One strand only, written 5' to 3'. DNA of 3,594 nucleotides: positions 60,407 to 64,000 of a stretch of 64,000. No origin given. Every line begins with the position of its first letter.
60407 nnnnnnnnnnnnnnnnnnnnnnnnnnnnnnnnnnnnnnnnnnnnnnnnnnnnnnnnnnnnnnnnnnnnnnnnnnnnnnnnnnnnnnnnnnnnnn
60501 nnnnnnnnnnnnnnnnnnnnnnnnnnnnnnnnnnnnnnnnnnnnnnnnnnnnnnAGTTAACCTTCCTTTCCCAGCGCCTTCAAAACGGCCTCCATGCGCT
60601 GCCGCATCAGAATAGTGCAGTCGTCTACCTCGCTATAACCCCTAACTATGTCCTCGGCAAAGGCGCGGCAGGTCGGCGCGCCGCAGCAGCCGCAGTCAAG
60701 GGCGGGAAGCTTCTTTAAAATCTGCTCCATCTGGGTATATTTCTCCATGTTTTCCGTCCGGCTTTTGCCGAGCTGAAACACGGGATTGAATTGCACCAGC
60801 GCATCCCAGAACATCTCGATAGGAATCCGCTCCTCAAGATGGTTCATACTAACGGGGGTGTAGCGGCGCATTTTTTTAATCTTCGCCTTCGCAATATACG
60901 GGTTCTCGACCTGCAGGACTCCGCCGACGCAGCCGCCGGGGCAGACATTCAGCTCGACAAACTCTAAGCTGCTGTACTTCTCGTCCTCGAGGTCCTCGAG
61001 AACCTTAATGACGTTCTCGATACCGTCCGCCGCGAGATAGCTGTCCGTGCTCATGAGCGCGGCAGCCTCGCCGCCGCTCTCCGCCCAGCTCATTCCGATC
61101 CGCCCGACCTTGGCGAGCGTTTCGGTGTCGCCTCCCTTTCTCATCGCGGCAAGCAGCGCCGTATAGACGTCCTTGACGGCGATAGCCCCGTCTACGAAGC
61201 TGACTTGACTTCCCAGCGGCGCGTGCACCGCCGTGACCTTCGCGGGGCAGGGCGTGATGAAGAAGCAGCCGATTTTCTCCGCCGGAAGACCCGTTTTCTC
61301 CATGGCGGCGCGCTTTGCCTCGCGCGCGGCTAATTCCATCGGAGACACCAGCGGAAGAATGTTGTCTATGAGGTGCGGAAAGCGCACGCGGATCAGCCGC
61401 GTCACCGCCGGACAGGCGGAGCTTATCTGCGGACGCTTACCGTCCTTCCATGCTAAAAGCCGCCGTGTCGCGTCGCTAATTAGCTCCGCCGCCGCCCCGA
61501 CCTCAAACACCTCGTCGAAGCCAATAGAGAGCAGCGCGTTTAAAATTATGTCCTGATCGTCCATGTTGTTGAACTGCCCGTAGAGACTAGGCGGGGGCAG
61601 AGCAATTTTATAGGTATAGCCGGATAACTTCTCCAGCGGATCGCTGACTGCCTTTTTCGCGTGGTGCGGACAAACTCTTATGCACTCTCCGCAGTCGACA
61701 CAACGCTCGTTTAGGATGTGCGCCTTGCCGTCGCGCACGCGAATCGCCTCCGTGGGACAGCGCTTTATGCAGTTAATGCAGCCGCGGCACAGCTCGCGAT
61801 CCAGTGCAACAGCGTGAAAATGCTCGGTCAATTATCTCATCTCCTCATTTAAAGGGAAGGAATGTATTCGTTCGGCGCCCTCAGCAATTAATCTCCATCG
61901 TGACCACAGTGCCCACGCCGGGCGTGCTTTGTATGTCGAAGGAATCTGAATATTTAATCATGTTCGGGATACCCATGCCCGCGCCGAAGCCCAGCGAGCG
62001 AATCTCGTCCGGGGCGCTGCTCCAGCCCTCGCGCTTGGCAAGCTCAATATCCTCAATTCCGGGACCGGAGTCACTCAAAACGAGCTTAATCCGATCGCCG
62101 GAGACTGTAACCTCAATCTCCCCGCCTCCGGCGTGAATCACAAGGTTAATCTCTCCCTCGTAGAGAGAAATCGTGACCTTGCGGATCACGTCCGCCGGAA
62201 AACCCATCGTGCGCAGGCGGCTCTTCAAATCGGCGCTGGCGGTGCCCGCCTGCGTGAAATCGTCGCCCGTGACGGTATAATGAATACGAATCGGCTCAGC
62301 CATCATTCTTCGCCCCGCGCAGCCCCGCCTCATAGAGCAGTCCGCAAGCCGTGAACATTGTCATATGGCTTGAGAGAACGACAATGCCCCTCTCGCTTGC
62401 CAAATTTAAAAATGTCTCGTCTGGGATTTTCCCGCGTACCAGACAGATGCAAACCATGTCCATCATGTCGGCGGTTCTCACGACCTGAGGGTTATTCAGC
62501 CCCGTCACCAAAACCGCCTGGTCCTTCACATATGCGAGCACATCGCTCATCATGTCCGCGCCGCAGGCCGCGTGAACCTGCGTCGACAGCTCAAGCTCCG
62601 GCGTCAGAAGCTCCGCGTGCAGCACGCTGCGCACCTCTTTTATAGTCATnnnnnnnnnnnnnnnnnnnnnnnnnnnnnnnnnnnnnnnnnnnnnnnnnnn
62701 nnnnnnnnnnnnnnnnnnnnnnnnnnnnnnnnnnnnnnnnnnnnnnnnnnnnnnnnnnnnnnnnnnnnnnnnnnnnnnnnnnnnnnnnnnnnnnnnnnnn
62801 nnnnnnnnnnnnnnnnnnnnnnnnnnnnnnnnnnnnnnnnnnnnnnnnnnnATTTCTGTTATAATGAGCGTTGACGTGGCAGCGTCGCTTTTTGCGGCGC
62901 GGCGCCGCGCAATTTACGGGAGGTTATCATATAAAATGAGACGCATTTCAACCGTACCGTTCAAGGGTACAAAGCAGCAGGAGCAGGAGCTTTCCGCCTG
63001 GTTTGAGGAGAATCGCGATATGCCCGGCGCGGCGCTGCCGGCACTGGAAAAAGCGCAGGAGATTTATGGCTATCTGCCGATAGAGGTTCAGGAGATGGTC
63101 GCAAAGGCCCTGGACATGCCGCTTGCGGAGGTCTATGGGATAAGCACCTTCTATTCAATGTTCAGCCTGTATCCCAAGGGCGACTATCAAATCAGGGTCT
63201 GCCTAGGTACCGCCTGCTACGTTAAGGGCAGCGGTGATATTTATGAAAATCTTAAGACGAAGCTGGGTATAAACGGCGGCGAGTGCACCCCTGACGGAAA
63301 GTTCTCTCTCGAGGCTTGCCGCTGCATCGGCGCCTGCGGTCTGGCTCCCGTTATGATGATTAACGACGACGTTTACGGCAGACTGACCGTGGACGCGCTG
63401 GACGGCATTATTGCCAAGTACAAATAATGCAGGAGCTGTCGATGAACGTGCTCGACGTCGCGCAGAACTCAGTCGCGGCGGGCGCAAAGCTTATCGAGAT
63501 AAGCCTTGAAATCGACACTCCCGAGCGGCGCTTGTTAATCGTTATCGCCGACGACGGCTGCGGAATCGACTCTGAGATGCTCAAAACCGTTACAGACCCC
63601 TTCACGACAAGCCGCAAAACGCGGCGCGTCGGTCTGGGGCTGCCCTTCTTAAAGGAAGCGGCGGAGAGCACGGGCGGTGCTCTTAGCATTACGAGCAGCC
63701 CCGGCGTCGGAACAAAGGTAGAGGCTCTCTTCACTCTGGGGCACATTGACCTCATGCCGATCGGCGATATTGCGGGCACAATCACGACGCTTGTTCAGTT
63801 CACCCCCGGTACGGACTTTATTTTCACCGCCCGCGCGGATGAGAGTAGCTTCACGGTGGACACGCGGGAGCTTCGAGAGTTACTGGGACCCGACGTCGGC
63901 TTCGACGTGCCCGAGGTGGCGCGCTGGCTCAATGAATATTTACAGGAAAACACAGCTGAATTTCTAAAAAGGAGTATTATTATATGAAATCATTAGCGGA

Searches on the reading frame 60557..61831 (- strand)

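Call 61: search_protein_families(library=pfam, max_evalue=0.00001, proteins=[window:60557-61831:-])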
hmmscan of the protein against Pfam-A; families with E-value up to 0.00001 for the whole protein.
window:60557-61831:- (424 aa): 9 families
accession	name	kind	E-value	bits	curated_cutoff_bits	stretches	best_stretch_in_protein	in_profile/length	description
PF02906.19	Fe_hyd_lg_C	-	2.5e-28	99.8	22.1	1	82-304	10-244/245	Iron only hydrogenase large subunit, C-terminal domain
PF04060.18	FeS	-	5.7e-12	45.6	23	1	375-406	1-32/33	Putative Fe-S cluster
PF13237.11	Fer4_10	-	1.5e-09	38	25.5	1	9-55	3-53/53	4Fe-4S dicluster domain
PF12838.12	Fer4_7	-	4.3e-08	33.9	27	1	15-58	2-52/52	4Fe-4S dicluster domain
PF13187.11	Fer4_9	-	1.6e-07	31.6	27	1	15-57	2-50/52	4Fe-4S dicluster domain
PF00037.32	Fer4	-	3.6e-07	30.2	21.1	0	39-58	3-22/24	4Fe-4S binding domain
PF14697.11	Fer4_21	-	5.4e-06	26.9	35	1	10-56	3-53/59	4Fe-4S dicluster domain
PF12837.12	Fer4_6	-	5.4e-06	26.5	25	0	37-58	2-23/24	4Fe-4S binding domain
PF13484.11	Fer4_16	-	6.6e-06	27.2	30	0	43-62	1-20/66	4Fe-4S double cluster binding domain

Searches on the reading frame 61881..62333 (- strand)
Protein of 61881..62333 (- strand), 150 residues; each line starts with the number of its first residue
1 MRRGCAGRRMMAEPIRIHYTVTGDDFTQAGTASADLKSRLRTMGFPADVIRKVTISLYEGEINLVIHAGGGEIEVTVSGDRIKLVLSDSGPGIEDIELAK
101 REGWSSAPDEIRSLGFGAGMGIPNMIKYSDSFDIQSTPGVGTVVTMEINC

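Call 61: search_protein_families(library=pfam, max_evalue=0.00001, proteins=[window:61881-62333:-])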
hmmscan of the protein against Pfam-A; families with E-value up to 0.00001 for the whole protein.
window:61881-62333:- (150 aa): 2 families
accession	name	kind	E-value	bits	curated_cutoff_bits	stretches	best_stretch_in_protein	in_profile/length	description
PF13581.12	HATPase_c_2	-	4.1e-10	40.2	27.4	1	27-147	6-126/127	Histidine kinase-like ATPase domain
PF02518.31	HATPase_c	-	5.3e-08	33.7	26.4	1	63-148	16-107/111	Histidine kinase-, DNA gyrase B-, and HSP90-like ATPase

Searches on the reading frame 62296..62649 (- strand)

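Call 61: search_protein_families(library=pfam, max_evalue=0.00001, proteins=[window:62296-62649:-])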
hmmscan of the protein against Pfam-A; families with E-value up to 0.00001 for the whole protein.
window:62296-62649:- (117 aa): 1 family
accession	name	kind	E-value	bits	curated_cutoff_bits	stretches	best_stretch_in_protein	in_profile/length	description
PF07085.17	DRTGG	-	7.9e-07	29.3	25.2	1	6-104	2-101/105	DRTGG domain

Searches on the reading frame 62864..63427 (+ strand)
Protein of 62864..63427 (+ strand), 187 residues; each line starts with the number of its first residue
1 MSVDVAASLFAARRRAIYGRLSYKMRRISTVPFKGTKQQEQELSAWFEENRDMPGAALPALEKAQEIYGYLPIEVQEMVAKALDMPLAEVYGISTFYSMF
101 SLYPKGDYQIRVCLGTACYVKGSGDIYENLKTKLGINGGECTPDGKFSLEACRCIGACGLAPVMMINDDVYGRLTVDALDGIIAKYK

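Call 71: search_protein_families(library=pfam, max_evalue=0.00001, proteins=[window:62864-63427:+])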
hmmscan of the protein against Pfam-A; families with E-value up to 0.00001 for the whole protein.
window:62864-63427:+ (187 aa): 1 family
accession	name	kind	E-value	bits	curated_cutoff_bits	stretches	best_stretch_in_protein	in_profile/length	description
PF01257.25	2Fe-2S_thioredx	-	3e-52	176.8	24.8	1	47-187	5-145/145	Thioredoxin-like [2Fe-2S] ferredoxin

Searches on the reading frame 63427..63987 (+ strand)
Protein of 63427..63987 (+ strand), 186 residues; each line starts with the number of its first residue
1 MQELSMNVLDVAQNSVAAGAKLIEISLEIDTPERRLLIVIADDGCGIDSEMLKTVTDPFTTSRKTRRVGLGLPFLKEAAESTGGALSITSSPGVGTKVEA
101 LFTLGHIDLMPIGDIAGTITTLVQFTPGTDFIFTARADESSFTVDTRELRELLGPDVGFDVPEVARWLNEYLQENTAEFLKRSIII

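Call 71: search_protein_families(library=pfam, max_evalue=0.00001, proteins=[window:63427-63987:+])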
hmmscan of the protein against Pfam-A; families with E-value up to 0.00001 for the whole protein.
window:63427-63987:+ (186 aa): 2 families
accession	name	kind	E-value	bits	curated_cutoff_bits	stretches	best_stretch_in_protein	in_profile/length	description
PF02518.31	HATPase_c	-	5.2e-16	59.5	26.4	1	7-102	16-107/111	Histidine kinase-, DNA gyrase B-, and HSP90-like ATPase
PF13589.12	HATPase_c_3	-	1.9e-07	31.7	25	1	7-90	6-92/137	Histidine kinase-, DNA gyrase B-, and HSP90-like ATPase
